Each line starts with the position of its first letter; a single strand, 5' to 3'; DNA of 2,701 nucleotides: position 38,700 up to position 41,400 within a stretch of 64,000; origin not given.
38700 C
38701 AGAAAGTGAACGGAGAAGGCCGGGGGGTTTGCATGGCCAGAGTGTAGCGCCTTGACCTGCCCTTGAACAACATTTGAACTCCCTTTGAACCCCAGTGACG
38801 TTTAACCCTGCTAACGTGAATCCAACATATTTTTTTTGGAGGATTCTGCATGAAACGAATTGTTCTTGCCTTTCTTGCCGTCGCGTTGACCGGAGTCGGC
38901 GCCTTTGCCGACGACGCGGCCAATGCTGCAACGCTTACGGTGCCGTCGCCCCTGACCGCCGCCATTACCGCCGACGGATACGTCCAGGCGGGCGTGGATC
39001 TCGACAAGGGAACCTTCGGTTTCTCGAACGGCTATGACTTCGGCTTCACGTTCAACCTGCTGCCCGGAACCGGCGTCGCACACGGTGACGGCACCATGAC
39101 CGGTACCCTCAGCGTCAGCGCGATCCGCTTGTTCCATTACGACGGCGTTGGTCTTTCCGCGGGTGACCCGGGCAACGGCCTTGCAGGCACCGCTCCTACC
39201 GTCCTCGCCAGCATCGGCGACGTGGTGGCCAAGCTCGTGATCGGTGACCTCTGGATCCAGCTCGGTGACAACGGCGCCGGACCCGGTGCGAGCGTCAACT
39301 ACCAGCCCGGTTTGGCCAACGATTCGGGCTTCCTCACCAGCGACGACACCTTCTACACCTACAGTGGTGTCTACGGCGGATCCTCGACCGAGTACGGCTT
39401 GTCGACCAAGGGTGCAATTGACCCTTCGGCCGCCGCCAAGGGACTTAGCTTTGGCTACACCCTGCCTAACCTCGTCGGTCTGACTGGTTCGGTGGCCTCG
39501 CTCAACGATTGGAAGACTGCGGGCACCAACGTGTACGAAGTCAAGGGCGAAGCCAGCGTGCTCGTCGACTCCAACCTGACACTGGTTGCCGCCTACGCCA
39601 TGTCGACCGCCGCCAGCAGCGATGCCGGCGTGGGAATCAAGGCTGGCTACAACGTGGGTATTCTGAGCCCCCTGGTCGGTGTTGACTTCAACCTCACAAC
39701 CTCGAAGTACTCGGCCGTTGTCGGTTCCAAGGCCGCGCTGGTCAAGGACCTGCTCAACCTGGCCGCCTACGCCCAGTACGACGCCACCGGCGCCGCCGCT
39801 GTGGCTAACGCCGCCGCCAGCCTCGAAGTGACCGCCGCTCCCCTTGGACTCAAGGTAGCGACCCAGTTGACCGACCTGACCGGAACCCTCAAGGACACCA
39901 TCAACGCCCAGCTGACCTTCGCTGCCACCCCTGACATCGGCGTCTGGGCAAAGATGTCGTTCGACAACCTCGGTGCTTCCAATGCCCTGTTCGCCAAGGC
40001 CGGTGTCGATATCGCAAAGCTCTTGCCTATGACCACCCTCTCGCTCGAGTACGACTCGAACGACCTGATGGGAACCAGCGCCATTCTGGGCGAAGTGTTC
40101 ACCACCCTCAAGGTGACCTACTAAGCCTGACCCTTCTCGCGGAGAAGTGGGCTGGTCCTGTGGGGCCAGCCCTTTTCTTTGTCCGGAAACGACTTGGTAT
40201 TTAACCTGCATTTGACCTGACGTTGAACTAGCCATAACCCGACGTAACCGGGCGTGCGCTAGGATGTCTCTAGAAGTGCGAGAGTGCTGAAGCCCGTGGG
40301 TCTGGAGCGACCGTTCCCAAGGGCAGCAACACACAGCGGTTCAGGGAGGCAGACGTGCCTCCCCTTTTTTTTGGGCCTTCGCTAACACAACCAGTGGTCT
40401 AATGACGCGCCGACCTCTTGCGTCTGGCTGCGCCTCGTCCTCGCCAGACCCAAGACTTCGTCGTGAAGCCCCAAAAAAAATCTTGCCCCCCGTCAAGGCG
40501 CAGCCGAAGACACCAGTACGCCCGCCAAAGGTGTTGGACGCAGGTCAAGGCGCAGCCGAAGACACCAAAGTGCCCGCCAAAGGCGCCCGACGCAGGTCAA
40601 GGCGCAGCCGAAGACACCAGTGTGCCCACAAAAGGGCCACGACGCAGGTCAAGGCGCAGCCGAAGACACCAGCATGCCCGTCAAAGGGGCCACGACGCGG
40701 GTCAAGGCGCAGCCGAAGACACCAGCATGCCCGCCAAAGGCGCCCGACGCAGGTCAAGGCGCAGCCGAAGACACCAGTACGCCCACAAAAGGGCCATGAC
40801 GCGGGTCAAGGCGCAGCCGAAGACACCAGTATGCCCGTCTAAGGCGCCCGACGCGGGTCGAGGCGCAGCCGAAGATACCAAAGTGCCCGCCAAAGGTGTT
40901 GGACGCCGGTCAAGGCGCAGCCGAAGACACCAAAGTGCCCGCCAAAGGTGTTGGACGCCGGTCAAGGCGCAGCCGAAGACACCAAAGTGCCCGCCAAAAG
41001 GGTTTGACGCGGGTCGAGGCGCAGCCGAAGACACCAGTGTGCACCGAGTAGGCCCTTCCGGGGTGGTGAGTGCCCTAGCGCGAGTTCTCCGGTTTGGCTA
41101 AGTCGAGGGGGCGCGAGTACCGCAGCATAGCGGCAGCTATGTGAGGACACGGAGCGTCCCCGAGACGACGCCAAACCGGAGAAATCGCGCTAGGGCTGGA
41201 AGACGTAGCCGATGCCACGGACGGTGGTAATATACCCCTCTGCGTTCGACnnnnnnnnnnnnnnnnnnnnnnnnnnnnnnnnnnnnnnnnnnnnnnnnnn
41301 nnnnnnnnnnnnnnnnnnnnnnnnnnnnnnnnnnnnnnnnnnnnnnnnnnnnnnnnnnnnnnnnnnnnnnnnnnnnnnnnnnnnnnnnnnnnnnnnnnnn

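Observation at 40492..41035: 52-bp minisatellite (11 copies) with two hypervariable patches, not CRISPR and not coding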

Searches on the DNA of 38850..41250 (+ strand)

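Call 29: search_rna_families(source=window, start=40100, end=41250, threshold=evalue, max_evalue=5)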
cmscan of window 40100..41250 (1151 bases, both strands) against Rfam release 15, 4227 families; matches with E-value up to 5: 5.
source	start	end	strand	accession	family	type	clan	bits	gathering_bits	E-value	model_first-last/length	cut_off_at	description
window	41071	41197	-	RF00997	mir-942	Gene; miRNA;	-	32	100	0.00044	1-86/86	no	mir-942 microRNA precursor family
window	40130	40179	+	RF01489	sbrA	Gene; sRNA;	-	25.3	45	0.012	1-71/71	no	Listeria sRNA sbrA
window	41075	41193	-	RF03413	MIR904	Gene; miRNA;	-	19.7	80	0.5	1-141/141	no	MIR904 microRNA precursor family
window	40124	40187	+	RF00519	suhB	Gene; sRNA;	CL00108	15.8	41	2.6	1-77/77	no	Makes More Granules Regulator RNA (mmgR)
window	40138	40183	+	RF00752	mir-14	Gene; miRNA;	-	15.8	53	4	1-63/63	no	mir-14 microRNA precursor family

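Call 53: search_rna_families(sources=[L001, L003, L004, L006, L018, L022], threshold=gathering)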
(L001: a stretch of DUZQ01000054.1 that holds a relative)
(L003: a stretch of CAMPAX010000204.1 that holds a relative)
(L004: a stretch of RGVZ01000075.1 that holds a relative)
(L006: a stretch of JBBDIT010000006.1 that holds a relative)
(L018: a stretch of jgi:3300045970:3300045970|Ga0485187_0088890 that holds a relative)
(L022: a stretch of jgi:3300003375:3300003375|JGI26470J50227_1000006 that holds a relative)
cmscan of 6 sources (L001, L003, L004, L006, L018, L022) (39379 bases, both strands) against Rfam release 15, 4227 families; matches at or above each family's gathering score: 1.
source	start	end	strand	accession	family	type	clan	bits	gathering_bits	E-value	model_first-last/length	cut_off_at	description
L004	132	205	-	RF00005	tRNA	Gene; tRNA;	CL00001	68.4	29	5.4e-13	1-71/71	no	tRNA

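Call 71: search_dna_similar(query=window:40190-41200:+, collection=plasmids, mode=distant, max_rows=8)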
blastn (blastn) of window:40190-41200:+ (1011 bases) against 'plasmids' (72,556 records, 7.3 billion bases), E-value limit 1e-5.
No match.
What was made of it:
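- Closest known: Plasmid centromere or iteron arrays, for example F sopC with 12 x 43 bp. Different: No plasmid match was found (call 71).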

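Call 72: search_dna_similar(query=window:40190-41200:+, collection=phages, mode=distant, max_rows=8)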
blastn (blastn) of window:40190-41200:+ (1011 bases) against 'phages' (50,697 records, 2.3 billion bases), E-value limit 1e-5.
No match.
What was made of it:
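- On CRISPR array: No blastn match in the phage or plasmid collections (calls 71, 72).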

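Call 88: build_rna_model(alignment_id=A5)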
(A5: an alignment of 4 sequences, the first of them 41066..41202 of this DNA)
Model R1 built from alignment A5 (4 sequences, 139 columns); structure: RNAalifold consensus.
model positions 137; base pairs 36; branch points 0; effective number of sequences 1.14; information 0.589 bits per position. Calibrated on 0.2 Mb of random sequence (short: E-values are rough).
structure used (alignment columns):
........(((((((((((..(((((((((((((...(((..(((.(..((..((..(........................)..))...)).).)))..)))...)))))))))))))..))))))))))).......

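Call 89: search_with_rna_model(model_id=R1, sources=[window, L018, L022, L023, L024, L025, L026, L027, L028, L029, L030, L001, L003, L004, L006], max_evalue=1)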
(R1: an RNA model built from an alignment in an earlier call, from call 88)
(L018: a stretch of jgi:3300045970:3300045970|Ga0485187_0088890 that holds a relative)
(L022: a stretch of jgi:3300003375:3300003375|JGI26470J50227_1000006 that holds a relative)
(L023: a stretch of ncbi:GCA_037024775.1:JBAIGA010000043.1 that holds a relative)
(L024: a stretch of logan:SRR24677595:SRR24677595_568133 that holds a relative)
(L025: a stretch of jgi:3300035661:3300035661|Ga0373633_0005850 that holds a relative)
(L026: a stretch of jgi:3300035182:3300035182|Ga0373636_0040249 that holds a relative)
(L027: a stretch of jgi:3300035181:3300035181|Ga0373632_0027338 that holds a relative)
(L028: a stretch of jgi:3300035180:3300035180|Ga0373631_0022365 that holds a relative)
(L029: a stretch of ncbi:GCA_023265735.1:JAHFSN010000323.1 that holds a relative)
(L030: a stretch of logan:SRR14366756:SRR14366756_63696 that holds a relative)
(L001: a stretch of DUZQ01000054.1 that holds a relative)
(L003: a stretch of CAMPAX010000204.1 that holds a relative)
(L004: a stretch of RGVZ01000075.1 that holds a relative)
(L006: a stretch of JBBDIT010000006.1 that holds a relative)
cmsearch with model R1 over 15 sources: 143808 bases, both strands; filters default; matches with E-value up to 1: 11.
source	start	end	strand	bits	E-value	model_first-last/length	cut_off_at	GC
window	41065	41202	+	148.3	9.1e-37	1-137/137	no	0.64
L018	1860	1997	+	145.7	4.3e-36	1-137/137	no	0.63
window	62769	62905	+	139.9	1.5e-34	1-137/137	no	0.67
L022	4712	4836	-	120.4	2e-29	1-137/137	no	0.62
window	41066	41203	-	55.8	1.8e-12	1-137/137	no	0.63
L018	1861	1998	-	48.1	1.9e-10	1-137/137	no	0.62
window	62776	62898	-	44.3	2e-09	9-130/137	no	0.67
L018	1617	1748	-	29.7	1.3e-05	1-137/137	no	0.61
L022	4715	4820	+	25.9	0.00013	17-122/137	no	0.63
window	40396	40476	-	20.8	0.0029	1-137/137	no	0.62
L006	7211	7271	+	11.4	0.88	25-114/137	no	0.56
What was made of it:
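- On REP / REPIN-like extragenic palindromic elements: Three copies in 64 kb, and copies in two other species (call 89).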

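Call 90: search_with_rna_model(model_id=R1, sources=[window, L018, L022], max_evalue=0.01, show_alignments=10)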
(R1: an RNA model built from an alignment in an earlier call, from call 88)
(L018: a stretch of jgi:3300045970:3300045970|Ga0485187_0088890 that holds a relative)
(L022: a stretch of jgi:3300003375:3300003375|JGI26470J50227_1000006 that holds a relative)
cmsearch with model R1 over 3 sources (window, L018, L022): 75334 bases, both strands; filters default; matches with E-value up to 0.01: 10.
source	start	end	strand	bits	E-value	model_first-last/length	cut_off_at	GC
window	41065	41202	+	148.3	4.8e-37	1-137/137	no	0.64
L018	1860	1997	+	145.7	2.3e-36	1-137/137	no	0.63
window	62769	62905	+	139.9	7.6e-35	1-137/137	no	0.67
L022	4712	4836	-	120.4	1e-29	1-137/137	no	0.62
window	41066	41203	-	55.8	9.7e-13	1-137/137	no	0.63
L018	1861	1998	-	48.1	1e-10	1-137/137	no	0.62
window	62776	62898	-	44.3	1e-09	9-130/137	no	0.67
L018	1617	1748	-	29.7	6.9e-06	1-137/137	no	0.61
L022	4715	4820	+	25.9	6.9e-05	17-122/137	no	0.63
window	40396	40476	-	20.8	0.0015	1-137/137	no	0.62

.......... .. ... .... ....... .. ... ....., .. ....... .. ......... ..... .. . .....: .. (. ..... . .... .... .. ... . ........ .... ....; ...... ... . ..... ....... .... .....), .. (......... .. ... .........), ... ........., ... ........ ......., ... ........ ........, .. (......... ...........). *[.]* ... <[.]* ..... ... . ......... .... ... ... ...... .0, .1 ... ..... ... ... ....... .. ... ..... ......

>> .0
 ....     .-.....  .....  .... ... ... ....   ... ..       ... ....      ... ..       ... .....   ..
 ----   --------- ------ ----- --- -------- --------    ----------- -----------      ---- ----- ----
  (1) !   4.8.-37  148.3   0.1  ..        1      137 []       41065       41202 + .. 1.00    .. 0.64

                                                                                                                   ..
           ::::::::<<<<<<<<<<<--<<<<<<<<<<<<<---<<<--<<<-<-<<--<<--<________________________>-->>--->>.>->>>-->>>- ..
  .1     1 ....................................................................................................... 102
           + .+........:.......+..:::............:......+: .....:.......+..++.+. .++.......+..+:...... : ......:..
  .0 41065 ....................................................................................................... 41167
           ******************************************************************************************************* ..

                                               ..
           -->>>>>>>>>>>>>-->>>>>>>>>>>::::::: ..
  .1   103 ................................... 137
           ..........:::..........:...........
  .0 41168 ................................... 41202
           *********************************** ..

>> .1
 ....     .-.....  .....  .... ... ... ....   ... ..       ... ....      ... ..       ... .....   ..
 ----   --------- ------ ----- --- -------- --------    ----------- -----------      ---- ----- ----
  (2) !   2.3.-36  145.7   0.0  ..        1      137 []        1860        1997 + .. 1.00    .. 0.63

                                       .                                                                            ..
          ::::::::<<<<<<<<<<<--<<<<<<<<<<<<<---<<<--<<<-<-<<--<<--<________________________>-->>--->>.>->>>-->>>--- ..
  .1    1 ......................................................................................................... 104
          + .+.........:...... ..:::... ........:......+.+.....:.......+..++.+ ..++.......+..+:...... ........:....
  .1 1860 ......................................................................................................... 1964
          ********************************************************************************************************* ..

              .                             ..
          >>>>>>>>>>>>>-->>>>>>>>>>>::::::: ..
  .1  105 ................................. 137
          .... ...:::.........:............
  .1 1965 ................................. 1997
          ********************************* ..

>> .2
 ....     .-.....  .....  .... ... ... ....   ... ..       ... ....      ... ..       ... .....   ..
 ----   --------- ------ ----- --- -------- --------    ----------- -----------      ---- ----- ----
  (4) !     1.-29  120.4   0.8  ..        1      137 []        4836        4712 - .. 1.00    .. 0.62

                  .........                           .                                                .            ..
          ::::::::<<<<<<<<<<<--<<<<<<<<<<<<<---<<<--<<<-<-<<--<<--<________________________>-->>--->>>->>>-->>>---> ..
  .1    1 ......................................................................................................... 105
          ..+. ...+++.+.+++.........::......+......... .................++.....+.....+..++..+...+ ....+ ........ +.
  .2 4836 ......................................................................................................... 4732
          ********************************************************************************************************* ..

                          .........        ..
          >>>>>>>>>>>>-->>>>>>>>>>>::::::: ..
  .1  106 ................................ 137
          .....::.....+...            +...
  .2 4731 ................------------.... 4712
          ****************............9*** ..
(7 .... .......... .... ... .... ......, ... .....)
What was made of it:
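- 41065..41202 (+): Intact long hairpin element I1, with arms at 41072-41114 and 41154-41196. Its 3' arm supplies the stop codon of the response-regulator gene on the minus strand. Covariance model R1 scores 148 bits (calls 89, 90).
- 40396..40476 (-): Decayed copy (X) of the same hairpin family in inverted orientation, with its central ~56 model positions deleted. Its 3' arm is an inverted copy of the array core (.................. on the minus strand, at about 40428-40447). The undeleted version in L018 (1617-1748, minus strand) scores 29.7 bits, E = 7e-6 to 1.3e-5 (calls 89, 90).
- The covariance model finds three copies in the window, two in L018 and one in L022 (calls 89, 90).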
